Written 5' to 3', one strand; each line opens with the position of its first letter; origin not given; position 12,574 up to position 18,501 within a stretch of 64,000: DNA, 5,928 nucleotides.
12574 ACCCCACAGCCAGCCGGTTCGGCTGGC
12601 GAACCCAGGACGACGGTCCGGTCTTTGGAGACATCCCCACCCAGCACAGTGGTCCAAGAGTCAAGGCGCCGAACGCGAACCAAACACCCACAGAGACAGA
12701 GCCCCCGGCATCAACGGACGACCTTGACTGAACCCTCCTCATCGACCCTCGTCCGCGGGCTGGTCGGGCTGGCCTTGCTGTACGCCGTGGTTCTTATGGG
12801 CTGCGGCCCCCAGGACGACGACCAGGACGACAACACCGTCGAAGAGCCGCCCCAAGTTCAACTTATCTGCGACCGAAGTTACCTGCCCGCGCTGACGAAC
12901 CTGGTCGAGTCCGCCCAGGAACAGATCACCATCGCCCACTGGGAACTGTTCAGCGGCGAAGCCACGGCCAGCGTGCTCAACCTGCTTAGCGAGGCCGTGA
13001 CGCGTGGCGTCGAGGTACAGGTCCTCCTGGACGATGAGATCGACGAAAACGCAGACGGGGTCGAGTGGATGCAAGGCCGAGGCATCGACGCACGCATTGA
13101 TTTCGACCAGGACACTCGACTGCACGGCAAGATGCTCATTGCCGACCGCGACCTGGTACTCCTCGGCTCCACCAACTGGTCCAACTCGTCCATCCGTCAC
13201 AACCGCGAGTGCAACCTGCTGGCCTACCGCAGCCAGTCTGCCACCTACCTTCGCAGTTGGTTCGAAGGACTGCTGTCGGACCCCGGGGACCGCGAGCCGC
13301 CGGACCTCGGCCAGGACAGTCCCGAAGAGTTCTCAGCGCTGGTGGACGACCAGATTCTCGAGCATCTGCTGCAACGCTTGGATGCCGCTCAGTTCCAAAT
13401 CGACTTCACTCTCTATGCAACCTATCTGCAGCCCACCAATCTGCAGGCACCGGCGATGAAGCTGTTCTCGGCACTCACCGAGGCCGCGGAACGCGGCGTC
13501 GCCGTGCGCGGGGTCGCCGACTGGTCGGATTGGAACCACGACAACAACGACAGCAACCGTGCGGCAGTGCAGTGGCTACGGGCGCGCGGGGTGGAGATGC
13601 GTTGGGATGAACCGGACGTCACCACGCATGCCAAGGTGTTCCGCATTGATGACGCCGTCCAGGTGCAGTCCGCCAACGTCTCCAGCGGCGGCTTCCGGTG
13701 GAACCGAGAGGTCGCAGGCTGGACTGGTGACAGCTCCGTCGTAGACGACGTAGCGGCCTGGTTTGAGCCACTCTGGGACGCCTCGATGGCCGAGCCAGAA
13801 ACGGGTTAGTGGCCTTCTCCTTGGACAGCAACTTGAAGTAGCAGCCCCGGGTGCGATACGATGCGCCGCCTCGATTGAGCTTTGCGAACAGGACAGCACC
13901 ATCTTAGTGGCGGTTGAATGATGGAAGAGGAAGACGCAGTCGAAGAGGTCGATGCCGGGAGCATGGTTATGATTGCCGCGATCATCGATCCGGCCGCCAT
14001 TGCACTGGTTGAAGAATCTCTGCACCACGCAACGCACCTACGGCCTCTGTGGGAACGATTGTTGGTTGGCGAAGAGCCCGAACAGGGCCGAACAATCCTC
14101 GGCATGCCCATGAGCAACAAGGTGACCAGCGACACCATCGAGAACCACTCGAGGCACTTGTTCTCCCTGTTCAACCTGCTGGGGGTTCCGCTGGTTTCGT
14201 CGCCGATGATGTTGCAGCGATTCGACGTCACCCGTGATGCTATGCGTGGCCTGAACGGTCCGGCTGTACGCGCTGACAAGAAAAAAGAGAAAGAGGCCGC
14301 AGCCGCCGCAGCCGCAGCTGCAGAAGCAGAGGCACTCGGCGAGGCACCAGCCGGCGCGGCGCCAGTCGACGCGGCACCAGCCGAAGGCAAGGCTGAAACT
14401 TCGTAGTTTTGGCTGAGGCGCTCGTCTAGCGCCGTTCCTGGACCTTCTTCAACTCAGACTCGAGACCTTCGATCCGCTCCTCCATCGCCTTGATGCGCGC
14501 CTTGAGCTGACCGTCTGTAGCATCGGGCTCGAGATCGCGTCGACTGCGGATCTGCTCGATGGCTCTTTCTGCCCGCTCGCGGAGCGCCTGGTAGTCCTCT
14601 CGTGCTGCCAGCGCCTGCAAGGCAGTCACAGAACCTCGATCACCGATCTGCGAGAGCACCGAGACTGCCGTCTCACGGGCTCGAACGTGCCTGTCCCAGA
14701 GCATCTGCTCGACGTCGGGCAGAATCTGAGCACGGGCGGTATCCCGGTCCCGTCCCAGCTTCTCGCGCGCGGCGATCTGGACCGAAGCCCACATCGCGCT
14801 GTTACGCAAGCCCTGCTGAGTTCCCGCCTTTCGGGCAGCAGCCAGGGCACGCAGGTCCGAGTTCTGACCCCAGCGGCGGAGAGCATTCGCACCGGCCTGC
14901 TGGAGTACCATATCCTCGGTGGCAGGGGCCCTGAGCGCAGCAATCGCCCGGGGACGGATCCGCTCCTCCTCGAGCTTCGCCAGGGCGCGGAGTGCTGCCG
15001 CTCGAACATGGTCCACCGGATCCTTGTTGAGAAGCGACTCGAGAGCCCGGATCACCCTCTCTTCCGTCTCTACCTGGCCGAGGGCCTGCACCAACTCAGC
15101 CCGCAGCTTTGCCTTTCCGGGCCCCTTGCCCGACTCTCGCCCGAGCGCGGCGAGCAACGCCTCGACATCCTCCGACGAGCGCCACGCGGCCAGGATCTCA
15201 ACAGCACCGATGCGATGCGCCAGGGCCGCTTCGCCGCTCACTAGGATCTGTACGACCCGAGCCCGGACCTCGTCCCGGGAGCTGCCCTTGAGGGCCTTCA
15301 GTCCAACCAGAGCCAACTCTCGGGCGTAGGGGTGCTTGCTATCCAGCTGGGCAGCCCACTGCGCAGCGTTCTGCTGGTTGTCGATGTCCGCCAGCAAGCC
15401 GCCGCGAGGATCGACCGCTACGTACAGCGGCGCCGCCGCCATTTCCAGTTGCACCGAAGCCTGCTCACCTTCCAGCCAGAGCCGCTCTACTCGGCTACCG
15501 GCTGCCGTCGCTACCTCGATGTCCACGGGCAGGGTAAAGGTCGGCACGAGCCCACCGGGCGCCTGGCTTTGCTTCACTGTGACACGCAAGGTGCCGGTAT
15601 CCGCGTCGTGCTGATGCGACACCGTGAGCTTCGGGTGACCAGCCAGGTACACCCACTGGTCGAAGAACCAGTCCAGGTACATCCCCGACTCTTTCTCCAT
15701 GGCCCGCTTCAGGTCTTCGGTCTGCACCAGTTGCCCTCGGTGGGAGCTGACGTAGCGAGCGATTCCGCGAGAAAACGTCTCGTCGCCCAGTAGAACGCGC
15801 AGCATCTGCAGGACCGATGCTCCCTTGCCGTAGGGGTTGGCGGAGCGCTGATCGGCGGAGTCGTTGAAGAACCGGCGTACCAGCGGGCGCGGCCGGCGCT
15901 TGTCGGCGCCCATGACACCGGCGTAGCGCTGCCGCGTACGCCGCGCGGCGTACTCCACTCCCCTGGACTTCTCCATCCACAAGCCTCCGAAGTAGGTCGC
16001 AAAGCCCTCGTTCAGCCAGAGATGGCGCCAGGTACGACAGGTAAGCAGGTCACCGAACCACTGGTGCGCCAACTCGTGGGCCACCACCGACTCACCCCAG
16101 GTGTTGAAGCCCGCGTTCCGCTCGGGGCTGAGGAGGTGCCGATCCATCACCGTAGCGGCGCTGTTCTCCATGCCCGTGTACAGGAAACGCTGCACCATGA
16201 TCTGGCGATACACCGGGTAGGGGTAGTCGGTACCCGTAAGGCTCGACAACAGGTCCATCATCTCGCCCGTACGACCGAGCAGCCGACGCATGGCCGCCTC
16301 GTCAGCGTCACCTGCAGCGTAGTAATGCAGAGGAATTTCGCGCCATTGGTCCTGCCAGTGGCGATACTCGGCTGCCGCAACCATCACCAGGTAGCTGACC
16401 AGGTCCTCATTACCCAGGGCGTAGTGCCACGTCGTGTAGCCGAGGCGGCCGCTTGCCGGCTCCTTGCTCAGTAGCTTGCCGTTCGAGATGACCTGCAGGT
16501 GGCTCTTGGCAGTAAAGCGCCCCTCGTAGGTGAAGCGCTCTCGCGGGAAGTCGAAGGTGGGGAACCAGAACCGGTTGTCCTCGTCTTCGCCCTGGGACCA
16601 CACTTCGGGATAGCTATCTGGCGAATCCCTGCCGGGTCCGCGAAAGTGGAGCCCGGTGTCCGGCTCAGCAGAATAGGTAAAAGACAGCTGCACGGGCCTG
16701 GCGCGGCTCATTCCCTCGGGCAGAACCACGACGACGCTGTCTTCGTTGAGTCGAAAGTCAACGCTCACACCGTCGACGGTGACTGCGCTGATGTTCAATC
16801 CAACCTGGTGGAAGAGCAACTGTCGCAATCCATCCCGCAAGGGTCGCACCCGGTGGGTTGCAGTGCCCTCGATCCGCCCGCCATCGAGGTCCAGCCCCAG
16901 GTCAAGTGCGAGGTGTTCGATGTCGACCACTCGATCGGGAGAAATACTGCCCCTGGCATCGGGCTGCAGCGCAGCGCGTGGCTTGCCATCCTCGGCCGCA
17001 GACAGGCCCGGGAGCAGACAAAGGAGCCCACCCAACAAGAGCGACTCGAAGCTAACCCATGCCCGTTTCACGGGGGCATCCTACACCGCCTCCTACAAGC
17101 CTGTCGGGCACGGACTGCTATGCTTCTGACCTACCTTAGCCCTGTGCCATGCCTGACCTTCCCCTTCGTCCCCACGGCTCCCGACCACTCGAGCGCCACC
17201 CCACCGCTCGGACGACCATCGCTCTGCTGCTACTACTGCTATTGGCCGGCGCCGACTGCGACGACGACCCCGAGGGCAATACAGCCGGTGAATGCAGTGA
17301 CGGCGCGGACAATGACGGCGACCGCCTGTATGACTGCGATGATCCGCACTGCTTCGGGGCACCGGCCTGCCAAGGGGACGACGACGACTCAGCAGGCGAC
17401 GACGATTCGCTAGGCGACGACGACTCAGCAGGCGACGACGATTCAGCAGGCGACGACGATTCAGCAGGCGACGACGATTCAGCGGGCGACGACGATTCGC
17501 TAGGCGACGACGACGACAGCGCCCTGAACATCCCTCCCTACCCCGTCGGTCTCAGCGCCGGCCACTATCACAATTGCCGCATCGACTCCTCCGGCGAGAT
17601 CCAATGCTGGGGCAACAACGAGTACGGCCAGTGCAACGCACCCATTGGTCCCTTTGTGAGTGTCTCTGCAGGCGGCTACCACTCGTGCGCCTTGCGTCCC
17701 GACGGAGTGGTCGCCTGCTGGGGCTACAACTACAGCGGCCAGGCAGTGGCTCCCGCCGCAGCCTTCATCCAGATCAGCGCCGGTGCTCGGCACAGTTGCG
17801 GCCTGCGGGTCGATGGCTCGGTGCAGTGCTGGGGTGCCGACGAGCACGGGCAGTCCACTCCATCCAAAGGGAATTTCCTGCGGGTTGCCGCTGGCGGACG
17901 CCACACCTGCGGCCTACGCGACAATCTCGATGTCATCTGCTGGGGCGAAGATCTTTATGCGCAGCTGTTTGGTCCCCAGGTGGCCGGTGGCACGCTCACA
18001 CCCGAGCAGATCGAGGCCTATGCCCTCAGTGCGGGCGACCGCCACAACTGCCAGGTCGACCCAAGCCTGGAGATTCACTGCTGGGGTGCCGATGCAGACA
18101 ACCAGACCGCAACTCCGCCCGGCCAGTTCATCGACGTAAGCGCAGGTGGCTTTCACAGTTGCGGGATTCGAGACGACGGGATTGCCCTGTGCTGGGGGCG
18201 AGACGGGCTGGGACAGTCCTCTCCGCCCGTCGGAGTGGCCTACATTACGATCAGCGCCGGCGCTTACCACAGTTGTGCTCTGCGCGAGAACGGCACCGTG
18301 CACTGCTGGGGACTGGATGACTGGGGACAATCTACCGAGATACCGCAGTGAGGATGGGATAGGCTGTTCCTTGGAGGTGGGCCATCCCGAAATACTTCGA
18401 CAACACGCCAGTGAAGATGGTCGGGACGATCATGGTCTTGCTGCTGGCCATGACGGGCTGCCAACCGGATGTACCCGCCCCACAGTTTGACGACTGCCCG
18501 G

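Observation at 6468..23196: Dispersed family of lipoproteins sharing a signal peptide, lipobox Cys and poly-Asp tandem-repeat N-terminal module fused to unrelated C-terminal domains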

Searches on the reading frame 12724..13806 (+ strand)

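Call 90: search_protein_families(library=pfam, proteins=[window:12724-13806:+], max_evalue=0.001)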
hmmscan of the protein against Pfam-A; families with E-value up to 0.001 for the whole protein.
window:12724-13806:+ (361 aa): 3 families
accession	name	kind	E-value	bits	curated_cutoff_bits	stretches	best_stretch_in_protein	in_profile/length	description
PF13091.12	PLDc_2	-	2.3e-36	125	27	2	58-183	2-131/132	PLD-like domain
PF00614.28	PLDc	-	6.8e-05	23.2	21.9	1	132-155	4-27/28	Phospholipase D Active site motif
PF17941.7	PP_kinase_C_1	-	0.00021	21.4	25.7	0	245-324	50-130/167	Polyphosphate kinase C-terminal domain 1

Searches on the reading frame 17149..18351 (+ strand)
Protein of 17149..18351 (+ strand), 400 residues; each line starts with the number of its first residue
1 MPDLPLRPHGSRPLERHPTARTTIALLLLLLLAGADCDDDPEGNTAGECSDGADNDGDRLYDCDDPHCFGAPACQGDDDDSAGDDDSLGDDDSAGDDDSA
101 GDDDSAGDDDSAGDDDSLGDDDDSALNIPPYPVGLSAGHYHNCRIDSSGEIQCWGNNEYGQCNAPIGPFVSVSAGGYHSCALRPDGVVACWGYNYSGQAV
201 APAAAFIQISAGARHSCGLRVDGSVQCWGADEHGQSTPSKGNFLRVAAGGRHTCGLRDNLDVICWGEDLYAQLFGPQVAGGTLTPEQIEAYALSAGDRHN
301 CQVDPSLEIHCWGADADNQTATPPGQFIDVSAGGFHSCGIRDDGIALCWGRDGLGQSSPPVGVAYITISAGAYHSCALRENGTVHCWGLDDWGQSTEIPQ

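Call 12: search_protein_families(library=pfam, proteins=[window:17149-18351:+], max_evalue=0.01)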
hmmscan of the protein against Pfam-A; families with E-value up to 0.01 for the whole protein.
window:17149-18351:+ (400 aa): 2 families
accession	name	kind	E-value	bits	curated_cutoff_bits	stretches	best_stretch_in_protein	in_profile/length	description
PF13540.12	RCC1_2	-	7.2e-54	178.8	22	6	169-198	1-30/30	Regulator of chromosome condensation (RCC1) repeat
PF25390.1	WD40_RLD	-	7e-33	114.9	150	2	169-394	33-329/363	RCC1-like domain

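Call 13: search_protein_families(library=ncbifam, proteins=[window:17149-18351:+], max_evalue=0.01)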
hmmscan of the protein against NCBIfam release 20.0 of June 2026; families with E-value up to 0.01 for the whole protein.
window:17149-18351:+ (400 aa): 0 families

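Call 15: find_encoding_contigs(protein=window:17149-18351:+, flank=10000, max_places=6)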
Protein window:17149-18351:+ (400 aa): 3 contigs read that carry it; 3 places shown.
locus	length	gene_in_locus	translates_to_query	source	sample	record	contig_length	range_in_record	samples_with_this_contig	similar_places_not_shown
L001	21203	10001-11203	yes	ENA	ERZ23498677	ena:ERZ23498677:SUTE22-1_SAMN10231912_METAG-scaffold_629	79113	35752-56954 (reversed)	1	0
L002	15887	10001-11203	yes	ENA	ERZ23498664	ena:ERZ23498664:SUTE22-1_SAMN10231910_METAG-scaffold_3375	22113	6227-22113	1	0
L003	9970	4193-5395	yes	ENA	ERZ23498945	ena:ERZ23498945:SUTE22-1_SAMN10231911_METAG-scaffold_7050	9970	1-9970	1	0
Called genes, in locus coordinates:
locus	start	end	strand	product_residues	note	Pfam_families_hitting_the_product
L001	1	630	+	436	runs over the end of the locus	-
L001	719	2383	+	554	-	PF01964:ThiC_Rad_SAM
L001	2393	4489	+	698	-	-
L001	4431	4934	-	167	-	-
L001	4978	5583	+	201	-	-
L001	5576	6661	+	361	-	PF13091:PLDc_2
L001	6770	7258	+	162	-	-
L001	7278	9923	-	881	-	PF17900:Peptidase_M1_N, PF01433:Peptidase_M1, PF02985:HEAT (faint), PF13646:HEAT_2 (weak)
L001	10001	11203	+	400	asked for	-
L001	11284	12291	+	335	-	-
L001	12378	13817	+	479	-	PF02310:B12-binding, PF04055:Radical_SAM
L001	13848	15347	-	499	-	PF02386:TrkH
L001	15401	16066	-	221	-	-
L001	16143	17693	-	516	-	-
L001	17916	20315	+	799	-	PF01676:Metalloenzyme, PF10143:PhosphMutase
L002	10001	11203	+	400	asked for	-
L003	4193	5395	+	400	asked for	-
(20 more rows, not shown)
